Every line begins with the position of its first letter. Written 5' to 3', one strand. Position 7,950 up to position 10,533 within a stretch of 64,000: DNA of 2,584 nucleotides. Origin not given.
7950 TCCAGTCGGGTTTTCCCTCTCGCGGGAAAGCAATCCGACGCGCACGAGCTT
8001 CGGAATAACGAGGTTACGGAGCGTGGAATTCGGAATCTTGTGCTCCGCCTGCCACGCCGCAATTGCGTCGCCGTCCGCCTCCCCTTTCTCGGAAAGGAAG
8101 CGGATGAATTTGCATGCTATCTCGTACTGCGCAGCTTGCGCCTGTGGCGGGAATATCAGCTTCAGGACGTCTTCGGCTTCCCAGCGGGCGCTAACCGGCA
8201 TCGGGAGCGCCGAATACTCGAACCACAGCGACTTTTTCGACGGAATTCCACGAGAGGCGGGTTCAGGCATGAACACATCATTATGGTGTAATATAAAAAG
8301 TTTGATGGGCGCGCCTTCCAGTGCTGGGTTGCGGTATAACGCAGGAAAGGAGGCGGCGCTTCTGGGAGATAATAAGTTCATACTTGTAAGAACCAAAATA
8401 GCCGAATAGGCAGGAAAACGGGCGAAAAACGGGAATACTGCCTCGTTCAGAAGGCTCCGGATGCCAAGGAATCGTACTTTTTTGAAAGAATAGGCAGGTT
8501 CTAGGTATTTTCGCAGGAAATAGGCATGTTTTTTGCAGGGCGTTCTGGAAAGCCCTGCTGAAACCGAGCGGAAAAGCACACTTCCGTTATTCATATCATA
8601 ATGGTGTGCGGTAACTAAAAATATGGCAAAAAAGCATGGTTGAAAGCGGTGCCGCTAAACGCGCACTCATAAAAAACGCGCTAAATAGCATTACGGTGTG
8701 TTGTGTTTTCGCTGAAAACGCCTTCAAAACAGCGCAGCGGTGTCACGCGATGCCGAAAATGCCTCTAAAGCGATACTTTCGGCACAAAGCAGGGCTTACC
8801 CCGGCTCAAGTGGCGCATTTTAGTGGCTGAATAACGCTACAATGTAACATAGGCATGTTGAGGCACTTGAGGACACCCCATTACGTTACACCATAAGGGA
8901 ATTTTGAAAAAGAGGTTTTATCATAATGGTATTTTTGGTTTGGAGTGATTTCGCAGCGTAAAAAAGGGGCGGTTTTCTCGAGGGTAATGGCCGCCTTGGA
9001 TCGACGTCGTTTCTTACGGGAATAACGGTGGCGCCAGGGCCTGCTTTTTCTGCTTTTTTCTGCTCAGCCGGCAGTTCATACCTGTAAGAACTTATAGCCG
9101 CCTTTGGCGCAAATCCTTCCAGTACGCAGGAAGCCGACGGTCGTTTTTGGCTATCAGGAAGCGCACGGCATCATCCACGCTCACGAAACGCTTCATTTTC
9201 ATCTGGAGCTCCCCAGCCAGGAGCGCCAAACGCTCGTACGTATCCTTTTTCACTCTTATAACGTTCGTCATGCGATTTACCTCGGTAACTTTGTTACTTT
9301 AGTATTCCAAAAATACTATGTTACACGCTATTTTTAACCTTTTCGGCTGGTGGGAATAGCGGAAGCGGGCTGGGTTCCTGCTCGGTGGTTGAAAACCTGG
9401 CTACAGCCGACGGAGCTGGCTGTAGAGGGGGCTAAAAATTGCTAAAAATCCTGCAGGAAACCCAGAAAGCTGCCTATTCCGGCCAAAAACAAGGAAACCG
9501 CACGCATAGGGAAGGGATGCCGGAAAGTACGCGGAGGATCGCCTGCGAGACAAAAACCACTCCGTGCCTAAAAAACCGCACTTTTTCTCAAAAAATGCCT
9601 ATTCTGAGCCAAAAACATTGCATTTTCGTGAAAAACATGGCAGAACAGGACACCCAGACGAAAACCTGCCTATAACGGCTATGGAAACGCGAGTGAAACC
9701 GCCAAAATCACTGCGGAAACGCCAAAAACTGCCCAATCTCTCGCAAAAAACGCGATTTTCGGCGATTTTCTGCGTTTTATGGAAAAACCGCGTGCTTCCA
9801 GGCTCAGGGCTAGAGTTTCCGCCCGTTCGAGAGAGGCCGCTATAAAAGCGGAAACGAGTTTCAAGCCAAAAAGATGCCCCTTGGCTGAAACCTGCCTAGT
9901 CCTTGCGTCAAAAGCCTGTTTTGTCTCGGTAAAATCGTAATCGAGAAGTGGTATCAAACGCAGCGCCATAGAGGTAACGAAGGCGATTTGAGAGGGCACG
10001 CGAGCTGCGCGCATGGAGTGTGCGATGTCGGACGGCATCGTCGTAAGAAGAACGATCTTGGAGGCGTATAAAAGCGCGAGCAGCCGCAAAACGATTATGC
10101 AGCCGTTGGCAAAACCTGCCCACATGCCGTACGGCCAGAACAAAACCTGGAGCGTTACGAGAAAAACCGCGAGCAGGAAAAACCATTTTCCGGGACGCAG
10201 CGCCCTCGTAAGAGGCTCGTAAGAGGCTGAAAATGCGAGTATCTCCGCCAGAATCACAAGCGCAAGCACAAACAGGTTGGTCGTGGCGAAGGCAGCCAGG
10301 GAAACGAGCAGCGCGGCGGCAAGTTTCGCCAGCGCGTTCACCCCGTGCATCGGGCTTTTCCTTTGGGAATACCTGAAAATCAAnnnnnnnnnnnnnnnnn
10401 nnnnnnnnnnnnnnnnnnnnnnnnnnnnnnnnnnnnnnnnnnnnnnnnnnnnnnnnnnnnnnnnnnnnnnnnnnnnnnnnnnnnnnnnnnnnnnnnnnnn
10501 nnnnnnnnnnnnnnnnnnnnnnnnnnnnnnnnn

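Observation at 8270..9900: Repeat-dense non-coding island with iteron-like motifs and a small RHH gene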

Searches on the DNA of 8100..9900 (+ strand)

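Call 19: search_rna_families(source=window, start=8100, end=9900, threshold=evalue, max_evalue=5)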
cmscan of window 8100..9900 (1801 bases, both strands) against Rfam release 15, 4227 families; matches with E-value up to 5: 3.
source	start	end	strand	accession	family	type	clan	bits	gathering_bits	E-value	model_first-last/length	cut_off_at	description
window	9716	9778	-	RF02026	mir-2833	Gene; miRNA;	-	19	65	1.8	1-69/69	no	mir-2833 microRNA precursor family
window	9260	9348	-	RF01264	snR83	Gene; snRNA; snoRNA; HACA-box;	CL00023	17.3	75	0.41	1-308/308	no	Small nucleolar RNA snR83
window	9814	9860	-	RF02977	THF-II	Cis-reg;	-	16.6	41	4.7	7-32/39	no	THF-II riboswitch (folE RNA)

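Call 105: search_dna_similar(query=window:8271-9678:+, collection=plasmids, mode=distant, max_rows=5)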
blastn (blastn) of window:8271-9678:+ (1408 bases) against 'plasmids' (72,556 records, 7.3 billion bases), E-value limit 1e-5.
No match.

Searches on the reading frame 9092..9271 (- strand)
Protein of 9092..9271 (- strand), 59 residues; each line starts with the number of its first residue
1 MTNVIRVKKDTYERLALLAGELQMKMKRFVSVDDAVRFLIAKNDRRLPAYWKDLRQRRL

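Call 8: search_protein_families(library=pfam, proteins=[window:9092-9271:-], max_evalue=0.1)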
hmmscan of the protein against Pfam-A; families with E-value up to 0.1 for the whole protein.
window:9092-9271:- (59 aa): 0 families

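Call 10: find_encoding_contigs(protein=window:9092-9271:-, flank=10000, max_places=10)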
Protein window:9092-9271:- (59 aa): no gene with exactly this product is on record in the collection.

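Call 49: search_protein_families(library=ncbifam, proteins=[window:9092-9271:-], max_evalue=1)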
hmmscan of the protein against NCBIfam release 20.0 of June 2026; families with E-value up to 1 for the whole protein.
window:9092-9271:- (59 aa): 0 families

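Call 50: search_protein_families(library=pfam, proteins=[window:9092-9271:-], max_evalue=10)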
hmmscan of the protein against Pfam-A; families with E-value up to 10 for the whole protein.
window:9092-9271:- (59 aa): 0 families

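Call 52: find_homologous_proteins(query=A4, max_evalue=0.01)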
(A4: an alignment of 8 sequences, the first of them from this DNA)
Query A4 (8 sequences) (59 aa, profile of the alignment): 31 proteins with E <= 0.01 among 636 candidates.
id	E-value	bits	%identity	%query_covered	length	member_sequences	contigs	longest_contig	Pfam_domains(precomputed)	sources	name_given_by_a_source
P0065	2.6e-26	110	34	100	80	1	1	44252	-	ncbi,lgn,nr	ncbi:hypothetical protein HY991_01290 [Candidatus Micrarchaeota archaeon]|nr:hypothetical protein [C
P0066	1.1e-24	105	39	83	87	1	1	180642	-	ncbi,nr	ncbi:hypothetical protein HY572_00405 [Candidatus Micrarchaeota archaeon]|nr:hypothetical protein [C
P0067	2.8e-24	103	40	83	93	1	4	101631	-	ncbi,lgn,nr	ncbi:hypothetical protein HYV43_05310 [Candidatus Micrarchaeota archaeon]|nr:hypothetical protein [C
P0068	4.1e-23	100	43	81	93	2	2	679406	-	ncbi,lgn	-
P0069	4.2e-23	100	95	100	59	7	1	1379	-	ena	-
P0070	5.6e-23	99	38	83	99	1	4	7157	-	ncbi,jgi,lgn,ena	-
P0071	3.5e-22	97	53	100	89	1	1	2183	-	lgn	-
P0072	1.5e-21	95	93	100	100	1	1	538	-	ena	-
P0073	1.6e-21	95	39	83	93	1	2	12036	-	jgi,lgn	-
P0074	1.8e-21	94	42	81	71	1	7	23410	-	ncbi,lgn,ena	-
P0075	2.8e-21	94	43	68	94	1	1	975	-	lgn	-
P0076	4.4e-21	93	45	68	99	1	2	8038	-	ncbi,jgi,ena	-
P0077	7.6e-21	92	42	81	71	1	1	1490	-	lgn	-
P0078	1.3e-20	92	42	81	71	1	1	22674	-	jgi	jgi:hypothetical protein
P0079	1.3e-20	92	37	78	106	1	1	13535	-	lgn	-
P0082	7.5e-20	89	43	68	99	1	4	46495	-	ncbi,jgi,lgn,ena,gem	-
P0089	1.3e-17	82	52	98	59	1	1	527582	-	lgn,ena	-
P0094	4.8e-10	58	44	71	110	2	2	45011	-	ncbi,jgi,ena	-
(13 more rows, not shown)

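Call 55: find_encoding_contigs(protein=P0068, flank=8000, max_places=2)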
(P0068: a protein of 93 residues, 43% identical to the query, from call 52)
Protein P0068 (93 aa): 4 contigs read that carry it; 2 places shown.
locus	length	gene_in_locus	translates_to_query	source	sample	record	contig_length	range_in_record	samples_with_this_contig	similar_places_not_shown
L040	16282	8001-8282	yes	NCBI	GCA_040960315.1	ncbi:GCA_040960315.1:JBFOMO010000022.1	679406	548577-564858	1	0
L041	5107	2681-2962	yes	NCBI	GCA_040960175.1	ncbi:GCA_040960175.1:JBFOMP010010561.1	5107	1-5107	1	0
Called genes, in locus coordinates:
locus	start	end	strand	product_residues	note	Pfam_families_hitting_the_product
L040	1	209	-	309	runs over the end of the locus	-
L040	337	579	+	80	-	-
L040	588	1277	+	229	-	-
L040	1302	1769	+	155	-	PF00179:UQ_con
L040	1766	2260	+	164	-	-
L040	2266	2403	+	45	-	-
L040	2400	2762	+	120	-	-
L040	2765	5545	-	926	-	PF00270:DEAD, PF04851:ResIII, PF00271:Helicase_C, PF19306:WHD_Lhr (weak), PF08494:DEAD_assoc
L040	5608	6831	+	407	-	-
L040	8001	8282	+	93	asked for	-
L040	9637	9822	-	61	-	-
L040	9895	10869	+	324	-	-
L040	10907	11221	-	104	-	-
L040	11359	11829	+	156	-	-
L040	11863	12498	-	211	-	PF02254:TrkA_N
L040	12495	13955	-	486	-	PF02386:TrkH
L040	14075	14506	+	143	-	-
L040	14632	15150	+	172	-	PF22769:DCD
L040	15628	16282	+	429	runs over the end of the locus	PF03952:Enolase_N, PF00113:Enolase_C, PF13378:MR_MLE_C (weak)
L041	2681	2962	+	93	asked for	-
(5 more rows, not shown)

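Call 62: predict_structure(alignment_id=A5)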
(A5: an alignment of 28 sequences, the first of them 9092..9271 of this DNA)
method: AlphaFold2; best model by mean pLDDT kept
length: 59 residues; sequences in the alignment: 28
mean_pLDDT: 91.8   pTM: 0.73
mean pLDDT of the five models: 91.8, 89.3, 89.1, 89.1, 89.1
residues with pLDDT >= 90: 44; 70-90: 13; 50-70: 2; < 50: 0
segments of 3 or more residues with pLDDT < 50: none
pLDDT, mean of each block of 10 residues (from residue 1): 91 98 93 95 94 80
secondary structure, 60 per line:
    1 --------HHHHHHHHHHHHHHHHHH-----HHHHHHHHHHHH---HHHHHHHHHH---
elements in order: H9-26 H32-43 H47-56

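Call 65: fold_search(model_id=the predicted structure, library=pdb)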
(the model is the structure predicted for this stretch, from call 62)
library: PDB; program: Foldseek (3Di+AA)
matches with E <= 10: 38; with E <= 0.001: 0
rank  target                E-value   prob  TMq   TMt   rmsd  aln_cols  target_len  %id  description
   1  5vyz_C                4.4e+00  0.11  0.43  0.04   5.2        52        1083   13  Crystal structure of Lactococcus lactis pyruvate carboxylase in complex with cyclic-di-AMP (released 2017-08-16)
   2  5vyz_B                4.4e+00  0.11  0.43  0.03   5.2        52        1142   13  Crystal structure of Lactococcus lactis pyruvate carboxylase in complex with cyclic-di-AMP (released 2017-08-16)
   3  5vyw_A                4.7e+00  0.14  0.47  0.04   5.4        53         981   11  Crystal structure of Lactococcus lactis pyruvate carboxylase (released 2017-08-16)
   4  8qe9_1A               4.7e+00  0.10  0.36  0.14   5.7        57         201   23  Complex between the 80a-Sak SSAP and the SaPI2 Stl master regulator (released 2025-03-05)
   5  5vyw_D                5.0e+00  0.13  0.46  0.04   5.2        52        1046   12  Crystal structure of Lactococcus lactis pyruvate carboxylase (released 2017-08-16)
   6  5vyz_D                5.0e+00  0.10  0.43  0.03   5.2        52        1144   13  Crystal structure of Lactococcus lactis pyruvate carboxylase in complex with cyclic-di-AMP (released 2017-08-16)
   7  5vz0_C                5.4e+00  0.13  0.46  0.04   5.2        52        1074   12  Crystal structure of Lactococcus lactis pyruvate carboxylase G746A mutant in complex with cyclic-di-AMP (released 2017-08-16)
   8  5vz0_B                5.4e+00  0.12  0.46  0.03   5.2        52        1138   12  Crystal structure of Lactococcus lactis pyruvate carboxylase G746A mutant in complex with cyclic-di-AMP (released 2017-08-16)
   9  5vz0_A                5.4e+00  0.12  0.46  0.03   5.2        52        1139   12  Crystal structure of Lactococcus lactis pyruvate carboxylase G746A mutant in complex with cyclic-di-AMP (released 2017-08-16)
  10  5vyz_A                5.4e+00  0.10  0.43  0.03   5.2        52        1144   13  Crystal structure of Lactococcus lactis pyruvate carboxylase in complex with cyclic-di-AMP (released 2017-08-16)
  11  5vyw_C                5.8e+00  0.12  0.46  0.04   5.4        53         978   11  Crystal structure of Lactococcus lactis pyruvate carboxylase (released 2017-08-16)
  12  7zz3_B                5.8e+00  0.12  0.46  0.04   5.3        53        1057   11  Cryo-EM structure of "BC react" conformation of Lactococcus lactis pyruvate carboxylase with acetyl-CoA (released 2022-10-12)
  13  7zz3_C                5.8e+00  0.09  0.41  0.04   5.7        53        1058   13  Cryo-EM structure of "BC react" conformation of Lactococcus lactis pyruvate carboxylase with acetyl-CoA (released 2022-10-12)
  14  6ejq_F                6.2e+00  0.11  0.40  0.18   5.7        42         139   24  Crystal structure of a C-terminally truncated small terminase protein from the thermophilic bacteriophage G20c (released 2018-10-10)
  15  4qsh_B                6.2e+00  0.11  0.45  0.03   4.8        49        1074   14  Crystal Structure of L. monocytogenes Pyruvate Carboxylase in complex with Cyclic-di-AMP (released 2014-10-29)
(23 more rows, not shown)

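Call 77: find_encoding_contigs(protein=P0089, flank=10000, max_places=1)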
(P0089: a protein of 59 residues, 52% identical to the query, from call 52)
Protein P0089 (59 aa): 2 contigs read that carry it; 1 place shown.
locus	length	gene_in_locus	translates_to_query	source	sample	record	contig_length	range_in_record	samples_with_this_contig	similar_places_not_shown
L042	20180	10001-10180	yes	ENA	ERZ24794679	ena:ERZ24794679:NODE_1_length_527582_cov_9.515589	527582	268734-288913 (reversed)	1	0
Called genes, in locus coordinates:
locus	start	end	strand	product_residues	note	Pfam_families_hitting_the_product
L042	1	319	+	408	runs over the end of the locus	PF04894:Nre_N, PF04895:Nre_C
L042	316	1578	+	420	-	-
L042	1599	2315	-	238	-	PF04414:tRNA_deacylase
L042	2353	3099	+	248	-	PF00899:ThiF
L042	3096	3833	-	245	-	-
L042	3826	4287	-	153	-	PF01398:JAB (weak)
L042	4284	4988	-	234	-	-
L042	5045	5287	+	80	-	PF11976:Rad60-SLD (weak)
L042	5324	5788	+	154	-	PF00179:UQ_con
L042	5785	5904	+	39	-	-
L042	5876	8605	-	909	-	PF00270:DEAD, PF04851:ResIII, PF00271:Helicase_C, PF22590:Cas3-like_C_2 (weak), PF19306:WHD_Lhr, PF08494:DEAD_assoc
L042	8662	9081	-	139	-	-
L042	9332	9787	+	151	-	-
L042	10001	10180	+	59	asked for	-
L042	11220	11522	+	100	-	-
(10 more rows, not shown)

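Call 78: find_encoding_contigs(protein=P0082, flank=10000, max_places=1)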
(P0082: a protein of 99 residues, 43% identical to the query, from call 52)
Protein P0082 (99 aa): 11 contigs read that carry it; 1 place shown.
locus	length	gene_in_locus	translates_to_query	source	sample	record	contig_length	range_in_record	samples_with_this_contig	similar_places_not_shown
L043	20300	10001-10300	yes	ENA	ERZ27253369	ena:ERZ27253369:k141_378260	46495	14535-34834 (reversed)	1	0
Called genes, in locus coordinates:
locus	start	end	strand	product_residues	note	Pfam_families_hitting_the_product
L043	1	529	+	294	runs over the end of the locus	PF00899:ThiF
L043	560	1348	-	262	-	-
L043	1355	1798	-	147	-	PF01398:JAB, PF14464:Prok-JAB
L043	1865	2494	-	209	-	-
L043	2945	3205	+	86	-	-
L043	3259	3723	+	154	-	PF00179:UQ_con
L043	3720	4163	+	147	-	-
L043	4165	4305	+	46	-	-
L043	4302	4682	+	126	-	-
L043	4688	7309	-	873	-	PF00270:DEAD, PF04851:ResIII (weak), PF00271:Helicase_C, PF08494:DEAD_assoc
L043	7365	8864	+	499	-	-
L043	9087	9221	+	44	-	-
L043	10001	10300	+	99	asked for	-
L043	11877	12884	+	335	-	-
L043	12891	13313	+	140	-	-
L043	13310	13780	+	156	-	-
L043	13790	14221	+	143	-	-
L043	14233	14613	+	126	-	-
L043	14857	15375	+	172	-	PF22769:DCD, PF00692:dUTPase (weak)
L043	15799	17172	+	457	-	PF03952:Enolase_N, PF00113:Enolase_C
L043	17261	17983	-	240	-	-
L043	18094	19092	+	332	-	PF01699:Na_Ca_ex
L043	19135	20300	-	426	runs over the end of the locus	PF01676:Metalloenzyme, PF10143:PhosphMutase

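Call 79: find_encoding_contigs(protein=P0094, flank=10000, max_places=1)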
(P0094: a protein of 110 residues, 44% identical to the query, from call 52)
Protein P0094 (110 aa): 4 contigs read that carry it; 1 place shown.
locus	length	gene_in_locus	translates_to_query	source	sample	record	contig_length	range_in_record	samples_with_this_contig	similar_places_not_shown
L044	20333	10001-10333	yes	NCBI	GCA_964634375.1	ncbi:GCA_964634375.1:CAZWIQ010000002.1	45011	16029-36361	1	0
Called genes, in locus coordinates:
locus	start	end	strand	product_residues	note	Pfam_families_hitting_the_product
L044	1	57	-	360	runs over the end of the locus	-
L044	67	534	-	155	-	PF01398:JAB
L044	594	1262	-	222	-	-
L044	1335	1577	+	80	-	-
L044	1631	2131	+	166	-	PF00179:UQ_con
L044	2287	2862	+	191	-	-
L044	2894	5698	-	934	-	PF00270:DEAD, PF04851:ResIII (weak), PF00271:Helicase_C, PF19306:WHD_Lhr, PF08494:DEAD_assoc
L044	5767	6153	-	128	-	-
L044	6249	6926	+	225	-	PF12802:MarR_2 (weak), PF13545:HTH_Crp_2, PF25213:HVO_A0261_N (weak), PF01982:CTP-dep_RFKase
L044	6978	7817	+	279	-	-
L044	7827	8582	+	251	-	PF00005:ABC_tran, PF02463:SMC_N (faint), PF13304:AAA_21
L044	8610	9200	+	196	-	PF02361:CbiQ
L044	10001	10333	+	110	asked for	-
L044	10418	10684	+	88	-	-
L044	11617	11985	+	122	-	-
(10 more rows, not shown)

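Call 104: find_related_loci(query=A4, collection=viral_contigs, flank=5000)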
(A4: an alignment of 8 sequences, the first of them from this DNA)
Query A4 (59 aa) in viral_contigs; peptide patterns used: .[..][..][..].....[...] (x = any residue, [..] = any of these).
42 stretches matched a pattern, but none encodes a relative of the query by tblastn (E <= 1e-3).

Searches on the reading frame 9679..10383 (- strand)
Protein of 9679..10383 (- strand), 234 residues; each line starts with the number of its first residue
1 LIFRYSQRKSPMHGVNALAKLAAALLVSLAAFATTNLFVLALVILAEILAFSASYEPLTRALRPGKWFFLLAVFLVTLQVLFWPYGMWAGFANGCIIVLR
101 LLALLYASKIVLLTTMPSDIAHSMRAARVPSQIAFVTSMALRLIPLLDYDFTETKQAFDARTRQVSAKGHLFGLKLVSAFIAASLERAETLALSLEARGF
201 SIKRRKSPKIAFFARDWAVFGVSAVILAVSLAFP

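Call 8: search_protein_families(library=pfam, proteins=[window:9679-10383:-], max_evalue=0.1)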
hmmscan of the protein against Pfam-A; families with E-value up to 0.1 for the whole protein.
window:9679-10383:- (234 aa): 2 families
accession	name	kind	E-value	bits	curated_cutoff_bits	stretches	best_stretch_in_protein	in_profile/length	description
PF02361.21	CbiQ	-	3.7e-21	76.2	25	1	9-204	2-212/216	Cobalt transport protein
PF05625.17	PAXNEB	-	0.0088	15.6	28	1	99-204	230-332/366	PAXNEB protein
